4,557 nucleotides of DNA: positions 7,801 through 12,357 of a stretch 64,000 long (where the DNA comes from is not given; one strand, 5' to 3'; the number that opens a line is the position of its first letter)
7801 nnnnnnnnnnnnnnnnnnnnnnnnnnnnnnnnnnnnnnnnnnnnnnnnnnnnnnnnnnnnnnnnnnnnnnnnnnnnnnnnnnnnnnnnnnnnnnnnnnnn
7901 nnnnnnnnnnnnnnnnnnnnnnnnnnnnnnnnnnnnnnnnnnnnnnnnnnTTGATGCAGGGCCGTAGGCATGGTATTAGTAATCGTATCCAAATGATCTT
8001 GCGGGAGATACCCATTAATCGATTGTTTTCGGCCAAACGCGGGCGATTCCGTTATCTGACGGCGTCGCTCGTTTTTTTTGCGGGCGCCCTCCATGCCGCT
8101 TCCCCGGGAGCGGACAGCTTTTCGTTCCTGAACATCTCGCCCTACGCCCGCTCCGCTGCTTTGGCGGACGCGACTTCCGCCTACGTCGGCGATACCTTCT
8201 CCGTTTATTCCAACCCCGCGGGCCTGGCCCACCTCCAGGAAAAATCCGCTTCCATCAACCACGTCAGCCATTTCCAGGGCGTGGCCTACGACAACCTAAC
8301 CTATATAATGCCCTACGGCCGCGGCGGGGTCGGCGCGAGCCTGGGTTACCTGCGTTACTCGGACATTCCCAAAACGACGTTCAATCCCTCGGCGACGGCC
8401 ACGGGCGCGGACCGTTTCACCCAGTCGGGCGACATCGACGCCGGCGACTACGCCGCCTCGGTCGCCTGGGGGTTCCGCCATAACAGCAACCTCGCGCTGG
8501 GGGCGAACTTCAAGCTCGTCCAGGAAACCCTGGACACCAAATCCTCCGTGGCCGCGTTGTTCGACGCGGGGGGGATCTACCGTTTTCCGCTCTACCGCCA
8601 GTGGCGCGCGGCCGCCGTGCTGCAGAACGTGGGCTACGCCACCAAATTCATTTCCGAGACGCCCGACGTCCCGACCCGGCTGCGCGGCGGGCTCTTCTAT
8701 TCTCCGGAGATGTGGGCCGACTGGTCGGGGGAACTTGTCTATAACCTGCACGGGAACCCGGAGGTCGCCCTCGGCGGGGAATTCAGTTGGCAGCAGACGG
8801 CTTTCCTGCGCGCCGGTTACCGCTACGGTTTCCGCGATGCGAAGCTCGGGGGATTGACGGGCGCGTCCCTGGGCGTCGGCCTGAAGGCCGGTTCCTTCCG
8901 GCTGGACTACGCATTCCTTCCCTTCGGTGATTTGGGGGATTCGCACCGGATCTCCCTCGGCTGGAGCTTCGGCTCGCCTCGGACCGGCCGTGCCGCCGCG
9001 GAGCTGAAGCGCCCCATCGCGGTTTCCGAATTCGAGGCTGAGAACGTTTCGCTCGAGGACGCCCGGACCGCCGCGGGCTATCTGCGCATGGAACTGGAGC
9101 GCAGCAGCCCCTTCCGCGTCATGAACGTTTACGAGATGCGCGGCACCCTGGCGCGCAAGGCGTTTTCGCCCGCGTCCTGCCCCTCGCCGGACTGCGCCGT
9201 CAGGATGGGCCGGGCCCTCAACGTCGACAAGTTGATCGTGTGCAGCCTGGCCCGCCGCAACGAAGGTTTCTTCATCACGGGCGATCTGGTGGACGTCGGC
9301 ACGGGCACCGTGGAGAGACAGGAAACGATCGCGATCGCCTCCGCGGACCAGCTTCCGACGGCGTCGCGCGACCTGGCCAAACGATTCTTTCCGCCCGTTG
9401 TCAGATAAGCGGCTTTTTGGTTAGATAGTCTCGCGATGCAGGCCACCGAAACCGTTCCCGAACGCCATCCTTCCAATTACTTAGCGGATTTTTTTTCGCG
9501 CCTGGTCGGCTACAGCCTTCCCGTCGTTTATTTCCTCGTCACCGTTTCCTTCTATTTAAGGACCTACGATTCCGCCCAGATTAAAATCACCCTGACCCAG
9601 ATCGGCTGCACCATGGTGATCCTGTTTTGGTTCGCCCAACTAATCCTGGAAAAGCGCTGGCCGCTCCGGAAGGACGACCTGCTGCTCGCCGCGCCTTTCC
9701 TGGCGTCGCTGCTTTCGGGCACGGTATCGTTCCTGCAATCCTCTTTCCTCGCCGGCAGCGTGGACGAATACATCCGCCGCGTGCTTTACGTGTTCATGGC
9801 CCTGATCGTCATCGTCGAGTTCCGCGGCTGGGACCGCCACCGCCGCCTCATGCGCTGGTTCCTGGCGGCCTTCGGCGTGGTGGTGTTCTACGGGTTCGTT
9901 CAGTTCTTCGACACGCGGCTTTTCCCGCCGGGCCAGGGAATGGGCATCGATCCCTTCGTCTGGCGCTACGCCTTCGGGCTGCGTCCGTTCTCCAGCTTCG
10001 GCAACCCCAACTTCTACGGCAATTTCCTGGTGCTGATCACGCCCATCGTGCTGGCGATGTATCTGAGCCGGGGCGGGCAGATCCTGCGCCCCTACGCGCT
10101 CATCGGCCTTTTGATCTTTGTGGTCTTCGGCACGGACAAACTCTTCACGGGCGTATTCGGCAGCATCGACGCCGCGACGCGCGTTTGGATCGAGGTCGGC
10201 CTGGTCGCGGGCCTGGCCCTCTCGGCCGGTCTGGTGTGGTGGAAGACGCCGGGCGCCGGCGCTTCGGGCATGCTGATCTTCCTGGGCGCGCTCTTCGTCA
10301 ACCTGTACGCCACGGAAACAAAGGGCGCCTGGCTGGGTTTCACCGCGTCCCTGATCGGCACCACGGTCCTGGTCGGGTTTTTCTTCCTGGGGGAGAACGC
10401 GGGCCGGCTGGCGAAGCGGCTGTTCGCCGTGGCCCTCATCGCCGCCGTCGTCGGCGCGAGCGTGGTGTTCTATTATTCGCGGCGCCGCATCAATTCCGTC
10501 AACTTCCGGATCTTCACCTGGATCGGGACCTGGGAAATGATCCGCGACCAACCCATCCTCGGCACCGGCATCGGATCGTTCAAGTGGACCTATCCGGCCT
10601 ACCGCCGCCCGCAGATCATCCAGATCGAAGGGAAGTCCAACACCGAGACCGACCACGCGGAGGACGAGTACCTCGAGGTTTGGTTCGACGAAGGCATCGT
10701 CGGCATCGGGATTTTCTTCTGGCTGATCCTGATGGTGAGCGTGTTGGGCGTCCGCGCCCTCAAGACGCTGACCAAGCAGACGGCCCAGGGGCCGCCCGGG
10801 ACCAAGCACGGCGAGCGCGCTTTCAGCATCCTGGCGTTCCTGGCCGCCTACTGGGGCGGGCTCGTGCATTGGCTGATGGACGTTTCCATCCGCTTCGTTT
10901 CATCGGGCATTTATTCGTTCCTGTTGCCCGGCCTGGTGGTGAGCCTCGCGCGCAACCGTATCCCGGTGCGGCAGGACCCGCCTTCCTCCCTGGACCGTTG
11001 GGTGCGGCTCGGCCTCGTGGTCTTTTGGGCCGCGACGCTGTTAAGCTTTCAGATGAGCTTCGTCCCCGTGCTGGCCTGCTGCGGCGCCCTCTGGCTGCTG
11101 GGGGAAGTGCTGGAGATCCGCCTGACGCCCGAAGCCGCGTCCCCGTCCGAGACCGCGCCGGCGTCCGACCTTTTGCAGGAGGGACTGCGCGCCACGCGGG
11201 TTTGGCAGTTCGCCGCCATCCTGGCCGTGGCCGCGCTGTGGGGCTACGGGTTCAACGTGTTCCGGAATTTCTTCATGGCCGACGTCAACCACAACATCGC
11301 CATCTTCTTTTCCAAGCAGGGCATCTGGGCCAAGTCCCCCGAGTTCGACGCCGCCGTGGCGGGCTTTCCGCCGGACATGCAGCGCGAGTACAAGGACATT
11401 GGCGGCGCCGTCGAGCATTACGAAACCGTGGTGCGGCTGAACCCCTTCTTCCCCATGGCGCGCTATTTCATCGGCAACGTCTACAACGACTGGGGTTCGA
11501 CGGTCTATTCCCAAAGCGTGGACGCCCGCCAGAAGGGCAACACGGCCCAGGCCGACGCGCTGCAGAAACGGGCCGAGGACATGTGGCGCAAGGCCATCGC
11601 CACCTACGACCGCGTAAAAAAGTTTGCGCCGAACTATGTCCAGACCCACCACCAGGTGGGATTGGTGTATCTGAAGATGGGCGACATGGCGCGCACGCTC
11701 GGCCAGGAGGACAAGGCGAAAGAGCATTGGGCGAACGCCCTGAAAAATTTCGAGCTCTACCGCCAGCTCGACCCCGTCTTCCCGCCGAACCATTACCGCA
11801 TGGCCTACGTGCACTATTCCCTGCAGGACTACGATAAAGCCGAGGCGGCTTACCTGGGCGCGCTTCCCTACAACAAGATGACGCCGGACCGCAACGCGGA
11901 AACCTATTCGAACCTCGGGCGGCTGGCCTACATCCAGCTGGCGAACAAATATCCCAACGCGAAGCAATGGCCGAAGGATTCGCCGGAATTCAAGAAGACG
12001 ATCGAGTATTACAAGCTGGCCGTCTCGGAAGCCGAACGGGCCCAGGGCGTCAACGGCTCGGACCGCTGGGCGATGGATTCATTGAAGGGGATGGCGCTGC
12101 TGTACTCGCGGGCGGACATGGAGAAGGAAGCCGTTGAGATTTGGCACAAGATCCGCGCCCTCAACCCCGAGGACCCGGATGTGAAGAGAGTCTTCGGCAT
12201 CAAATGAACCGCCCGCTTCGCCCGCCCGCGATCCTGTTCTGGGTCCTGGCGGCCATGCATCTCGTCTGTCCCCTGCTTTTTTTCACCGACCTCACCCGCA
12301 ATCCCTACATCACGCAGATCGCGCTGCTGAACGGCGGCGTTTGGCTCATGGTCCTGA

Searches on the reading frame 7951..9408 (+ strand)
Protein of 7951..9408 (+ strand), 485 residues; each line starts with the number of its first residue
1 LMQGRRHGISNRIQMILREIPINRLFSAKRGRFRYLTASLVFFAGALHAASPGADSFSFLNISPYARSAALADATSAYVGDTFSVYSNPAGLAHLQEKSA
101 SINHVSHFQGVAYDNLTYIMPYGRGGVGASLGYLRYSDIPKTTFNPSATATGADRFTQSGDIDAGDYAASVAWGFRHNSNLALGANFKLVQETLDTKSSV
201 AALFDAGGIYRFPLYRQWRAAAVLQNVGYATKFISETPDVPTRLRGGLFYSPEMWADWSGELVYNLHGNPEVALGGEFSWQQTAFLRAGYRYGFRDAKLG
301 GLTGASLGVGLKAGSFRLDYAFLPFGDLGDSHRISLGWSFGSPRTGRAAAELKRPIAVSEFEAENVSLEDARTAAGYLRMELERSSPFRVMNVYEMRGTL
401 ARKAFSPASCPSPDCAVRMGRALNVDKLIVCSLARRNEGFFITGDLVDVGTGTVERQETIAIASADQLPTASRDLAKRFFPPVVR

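Call 11: search_protein_families(library=pfam, proteins=[window:7951-9408:+], max_evalue=0.01)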
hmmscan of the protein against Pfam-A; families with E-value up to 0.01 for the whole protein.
window:7951-9408:+ (485 aa): 2 families
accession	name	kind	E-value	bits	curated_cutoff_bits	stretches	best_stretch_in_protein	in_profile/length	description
PF19572.5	PorV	-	0.0002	21.4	27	1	57-234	13-199/243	Type IX secretion system protein PorV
PF04052.18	TolB_N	-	0.0059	17.1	22.4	0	353-452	12-103/106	TolB amino-terminal domain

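Call 30: find_homologous_proteins(query=window:7993-9408:+, max_evalue=1e-30)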
Query window:7993-9408:+ (471 aa): 9 proteins with E <= 1e-30 among 8000 candidates.
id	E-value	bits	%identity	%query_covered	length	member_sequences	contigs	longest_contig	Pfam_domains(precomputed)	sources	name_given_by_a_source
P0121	0.0e+0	1060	100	100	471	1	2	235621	-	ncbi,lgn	-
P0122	2.9e-254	862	81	98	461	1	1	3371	PF03687.21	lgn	-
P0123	1.5e-111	392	45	93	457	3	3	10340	PF03783.21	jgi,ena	-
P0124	1.2e-95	339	53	65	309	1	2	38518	PF03687.21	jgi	-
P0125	6.3e-95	337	54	63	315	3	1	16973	PF03687.21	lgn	-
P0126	2.5e-92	328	55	62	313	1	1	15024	-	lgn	-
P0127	8.3e-92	327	52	65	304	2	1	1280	PF19572.6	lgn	-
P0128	1.1e-91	326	50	65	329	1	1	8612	-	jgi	jgi:hypothetical protein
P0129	4.3e-80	288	51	58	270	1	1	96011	-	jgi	jgi:hypothetical protein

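Call 31: find_encoding_contigs(protein=P0122, flank=3000, max_places=4)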
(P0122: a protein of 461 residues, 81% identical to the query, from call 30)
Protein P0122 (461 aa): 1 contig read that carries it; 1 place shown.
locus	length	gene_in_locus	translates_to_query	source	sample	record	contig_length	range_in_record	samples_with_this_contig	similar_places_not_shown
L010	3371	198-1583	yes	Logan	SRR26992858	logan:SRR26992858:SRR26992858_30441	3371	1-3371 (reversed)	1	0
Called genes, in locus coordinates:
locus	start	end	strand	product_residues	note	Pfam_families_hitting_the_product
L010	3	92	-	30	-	?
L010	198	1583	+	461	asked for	PF03687:UPF0164 (faint)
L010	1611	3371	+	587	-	?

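Call 32: find_encoding_contigs(protein=P0123, flank=3000, max_places=4)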
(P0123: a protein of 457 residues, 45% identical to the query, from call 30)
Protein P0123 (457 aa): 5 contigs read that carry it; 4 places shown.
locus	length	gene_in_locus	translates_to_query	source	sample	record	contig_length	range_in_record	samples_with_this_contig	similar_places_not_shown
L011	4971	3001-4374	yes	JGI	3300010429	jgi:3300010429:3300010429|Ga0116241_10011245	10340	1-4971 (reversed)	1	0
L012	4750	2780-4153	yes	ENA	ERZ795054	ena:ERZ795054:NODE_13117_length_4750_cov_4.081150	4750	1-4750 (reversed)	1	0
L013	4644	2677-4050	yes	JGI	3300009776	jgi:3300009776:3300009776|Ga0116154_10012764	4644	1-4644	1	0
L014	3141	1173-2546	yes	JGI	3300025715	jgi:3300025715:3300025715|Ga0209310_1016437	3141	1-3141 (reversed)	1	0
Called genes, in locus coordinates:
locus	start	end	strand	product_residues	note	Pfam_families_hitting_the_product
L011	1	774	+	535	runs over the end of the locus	PF01512:Complex1_51K, PF10531:SLBB, PF22461:SLBB_2 (weak), PF10589:NADH_4Fe-4S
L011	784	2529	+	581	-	PF13510:Fer2_4, PF00037:Fer4 (faint), PF10588:NADH-G_4Fe-4S_3, PF12838:Fer4_7, PF13187:Fer4_9 (weak), PF13237:Fer4_10 (weak), PF02906:Fe_hyd_lg_C, PF02256:Fe_hyd_SSU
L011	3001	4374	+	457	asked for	PF03783:CsgG (faint)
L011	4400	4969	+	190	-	?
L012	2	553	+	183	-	PF10531:SLBB, PF22461:SLBB_2 (weak), PF10589:NADH_4Fe-4S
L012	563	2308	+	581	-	PF13510:Fer2_4, PF00037:Fer4 (faint), PF10588:NADH-G_4Fe-4S_3, PF12838:Fer4_7, PF13187:Fer4_9 (weak), PF13237:Fer4_10 (weak), PF02906:Fe_hyd_lg_C, PF02256:Fe_hyd_SSU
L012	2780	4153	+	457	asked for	PF03783:CsgG (faint)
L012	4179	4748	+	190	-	?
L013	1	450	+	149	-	?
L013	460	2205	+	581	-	PF13510:Fer2_4, PF00037:Fer4 (faint), PF10588:NADH-G_4Fe-4S_3, PF12838:Fer4_7, PF13187:Fer4_9 (weak), PF13237:Fer4_10 (weak), PF02906:Fe_hyd_lg_C, PF02256:Fe_hyd_SSU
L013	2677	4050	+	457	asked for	PF03783:CsgG (faint)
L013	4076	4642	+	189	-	?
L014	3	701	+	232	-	PF02906:Fe_hyd_lg_C, PF02256:Fe_hyd_SSU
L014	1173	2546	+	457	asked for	PF03783:CsgG (faint)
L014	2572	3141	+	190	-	?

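Call 33: find_encoding_contigs(protein=P0124, flank=3000, max_places=4)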
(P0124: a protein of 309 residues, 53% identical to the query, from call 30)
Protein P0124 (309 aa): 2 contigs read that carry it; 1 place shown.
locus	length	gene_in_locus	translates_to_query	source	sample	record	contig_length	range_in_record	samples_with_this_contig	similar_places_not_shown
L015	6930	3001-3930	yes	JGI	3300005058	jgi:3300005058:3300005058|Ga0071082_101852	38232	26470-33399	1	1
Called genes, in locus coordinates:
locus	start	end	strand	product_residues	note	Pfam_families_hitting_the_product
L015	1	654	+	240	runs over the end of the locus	PF01386:Ribosomal_L25p, PF14693:Ribosomal_TL5_C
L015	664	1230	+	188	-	PF01195:Pept_tRNA_hydro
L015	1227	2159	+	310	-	PF03741:TerC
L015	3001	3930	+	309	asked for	PF03687:UPF0164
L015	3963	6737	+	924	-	PF04932:Wzy_C, PF13428:TPR_14 (faint), PF13414:TPR_11 (faint), PF13424:TPR_12 (faint)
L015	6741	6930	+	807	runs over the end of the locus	PF04932:Wzy_C, PF13174:TPR_6 (faint), PF07719:TPR_2 (faint), PF13432:TPR_16 (faint), PF13371:TPR_9 (faint), PF13424:TPR_12 (faint), PF00515:TPR_1 (weak), PF13181:TPR_8 (weak), +3 more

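Call 41: find_encoding_contigs(protein=P0125, flank=8000, max_places=4)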
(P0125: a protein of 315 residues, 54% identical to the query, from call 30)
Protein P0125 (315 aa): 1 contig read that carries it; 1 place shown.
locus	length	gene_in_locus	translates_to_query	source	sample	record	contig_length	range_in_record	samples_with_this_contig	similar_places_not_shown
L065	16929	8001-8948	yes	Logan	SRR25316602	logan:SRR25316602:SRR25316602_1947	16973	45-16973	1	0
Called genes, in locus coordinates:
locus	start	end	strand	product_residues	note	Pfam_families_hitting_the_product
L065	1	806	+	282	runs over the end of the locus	?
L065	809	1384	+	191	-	PF01476:LysM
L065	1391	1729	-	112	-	PF04342:DMT_6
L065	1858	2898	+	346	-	PF00089:Trypsin, PF13365:Trypsin_2, PF00595:PDZ (weak), PF13180:PDZ_2, PF17820:PDZ_6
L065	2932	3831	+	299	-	PF00106:adh_short (faint), PF05368:NmrA, PF13460:NAD_binding_10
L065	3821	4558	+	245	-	PF02678:Pirin, PF17954:Pirin_C_2 (weak)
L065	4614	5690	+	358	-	PF01571:GCV_T, PF08669:GCV_T_C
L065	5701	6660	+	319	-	PF01988:VIT1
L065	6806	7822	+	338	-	PF11199:DUF2891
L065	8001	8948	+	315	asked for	PF03687:UPF0164 (weak)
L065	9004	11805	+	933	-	PF04932:Wzy_C, PF13424:TPR_12 (faint), PF00515:TPR_1 (faint), PF07719:TPR_2 (faint), PF13414:TPR_11 (faint), PF13428:TPR_14 (faint), PF14559:TPR_19 (faint)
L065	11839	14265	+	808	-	PF04932:Wzy_C, PF13432:TPR_16, PF14559:TPR_19 (weak), PF00515:TPR_1, PF07719:TPR_2 (weak), PF13181:TPR_8 (weak), PF13432:TPR_16, PF14559:TPR_19, +9 more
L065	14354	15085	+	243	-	PF20772:TACO1_YebC_N, PF01709:Transcrip_reg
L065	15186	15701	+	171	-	PF02075:RuvC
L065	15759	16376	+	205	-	PF01330:RuvA_N, PF07499:RuvA_C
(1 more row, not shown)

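Call 42: find_encoding_contigs(protein=P0126, flank=8000, max_places=4)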
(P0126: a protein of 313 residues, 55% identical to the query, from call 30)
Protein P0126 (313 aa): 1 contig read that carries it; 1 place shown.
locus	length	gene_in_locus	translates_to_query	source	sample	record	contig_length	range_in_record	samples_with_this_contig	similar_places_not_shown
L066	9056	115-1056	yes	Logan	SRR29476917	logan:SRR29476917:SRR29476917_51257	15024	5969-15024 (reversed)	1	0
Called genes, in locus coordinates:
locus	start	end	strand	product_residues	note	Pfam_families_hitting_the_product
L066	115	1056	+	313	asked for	-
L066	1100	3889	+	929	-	PF04932:Wzy_C, PF13424:TPR_12 (faint), PF07719:TPR_2 (faint)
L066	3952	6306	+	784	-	PF04932:Wzy_C, PF13424:TPR_12 (faint), PF25064:ARM_TT21_5th (faint), PF07719:TPR_2 (faint), PF13181:TPR_8 (faint), PF00515:TPR_1 (weak), PF13432:TPR_16 (weak), PF14559:TPR_19, +3 more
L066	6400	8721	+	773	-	PF01663:Phosphodiest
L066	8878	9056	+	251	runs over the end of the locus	PF20772:TACO1_YebC_N, PF01709:Transcrip_reg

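Call 43: find_encoding_contigs(protein=P0129, flank=8000, max_places=4)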
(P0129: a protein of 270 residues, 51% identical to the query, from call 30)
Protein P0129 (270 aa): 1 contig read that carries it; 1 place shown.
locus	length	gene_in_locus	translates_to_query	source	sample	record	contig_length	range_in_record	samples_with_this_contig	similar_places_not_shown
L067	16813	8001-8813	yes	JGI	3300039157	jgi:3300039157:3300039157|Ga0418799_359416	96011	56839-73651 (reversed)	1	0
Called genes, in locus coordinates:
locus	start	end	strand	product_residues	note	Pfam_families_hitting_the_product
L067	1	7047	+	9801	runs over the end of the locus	?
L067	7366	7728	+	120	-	PF01541:GIY-YIG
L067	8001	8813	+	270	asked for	-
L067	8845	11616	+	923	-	PF04932:Wzy_C, PF13431:TPR_17 (faint), PF13424:TPR_12 (faint), PF00515:TPR_1 (faint), PF07719:TPR_2 (faint), PF13414:TPR_11 (faint), PF13371:TPR_9 (faint)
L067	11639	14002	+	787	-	PF04932:Wzy_C, PF07719:TPR_2 (faint), PF13181:TPR_8 (faint), PF13428:TPR_14 (faint), PF13431:TPR_17 (faint), PF14559:TPR_19 (faint), PF13432:TPR_16 (weak)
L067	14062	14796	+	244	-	PF20772:TACO1_YebC_N, PF01709:Transcrip_reg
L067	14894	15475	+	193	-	PF02075:RuvC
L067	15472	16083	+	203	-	PF01330:RuvA_N, PF07499:RuvA_C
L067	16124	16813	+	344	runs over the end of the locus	PF05496:RuvB_N, PF00004:AAA, PF07728:AAA_5 (faint), PF17864:AAA_lid_4, PF05491:WHD_RuvB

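Call 44: find_encoding_contigs(protein=P0128, flank=8000, max_places=4)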
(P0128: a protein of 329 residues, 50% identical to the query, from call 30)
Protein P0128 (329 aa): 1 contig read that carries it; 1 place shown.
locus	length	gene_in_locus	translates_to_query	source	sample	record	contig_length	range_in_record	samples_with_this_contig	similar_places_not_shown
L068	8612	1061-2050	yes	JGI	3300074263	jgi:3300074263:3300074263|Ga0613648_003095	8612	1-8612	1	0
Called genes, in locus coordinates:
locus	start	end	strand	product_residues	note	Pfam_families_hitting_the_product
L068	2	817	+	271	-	?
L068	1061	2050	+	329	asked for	-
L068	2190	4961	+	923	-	PF04932:Wzy_C, PF13414:TPR_11 (faint), PF13424:TPR_12 (faint), PF07719:TPR_2 (faint), PF13428:TPR_14 (faint)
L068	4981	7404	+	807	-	PF04932:Wzy_C, PF13371:TPR_9 (faint), PF13424:TPR_12 (faint), PF07719:TPR_2 (faint), PF13181:TPR_8 (faint), PF13414:TPR_11 (faint), PF00515:TPR_1 (weak), PF14559:TPR_19, +3 more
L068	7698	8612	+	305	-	?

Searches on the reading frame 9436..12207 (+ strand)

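Call 11: search_protein_families(library=pfam, proteins=[window:9436-12207:+], max_evalue=0.01)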
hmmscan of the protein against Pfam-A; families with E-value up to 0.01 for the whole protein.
window:9436-12207:+ (923 aa): 10 families
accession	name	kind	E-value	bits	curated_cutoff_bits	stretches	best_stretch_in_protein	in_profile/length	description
PF04932.20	Wzy_C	-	3e-17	63.2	31.7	1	283-428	3-149/149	O-Antigen ligase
PF13414.12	TPR_11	-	2.5e-10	40.3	26.8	0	719-749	12-42/42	TPR repeat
PF13424.12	TPR_12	-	1.7e-09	38.2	30.1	1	787-842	7-64/77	Tetratricopeptide repeat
PF07719.23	TPR_2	-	9.8e-08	32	27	0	786-807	4-25/34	Tetratricopeptide repeat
PF13428.12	TPR_14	-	2.1e-06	28.3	23.5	0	883-917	4-38/44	Tetratricopeptide repeat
PF13174.12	TPR_6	-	2.1e-05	25.3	26.3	0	744-772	2-30/33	Tetratricopeptide repeat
PF00515.34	TPR_1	-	0.00018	21.6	27.8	0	786-806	4-24/34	Tetratricopeptide repeat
PF13431.12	TPR_17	-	0.00054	20.5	24.4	0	730-750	8-28/34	Tetratricopeptide repeat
PF13432.12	TPR_16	-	0.00058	20.7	32.7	0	747-810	2-58/65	Tetratricopeptide repeat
PF14559.12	TPR_19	-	0.00079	20.1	25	0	764-813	6-55/68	Tetratricopeptide repeat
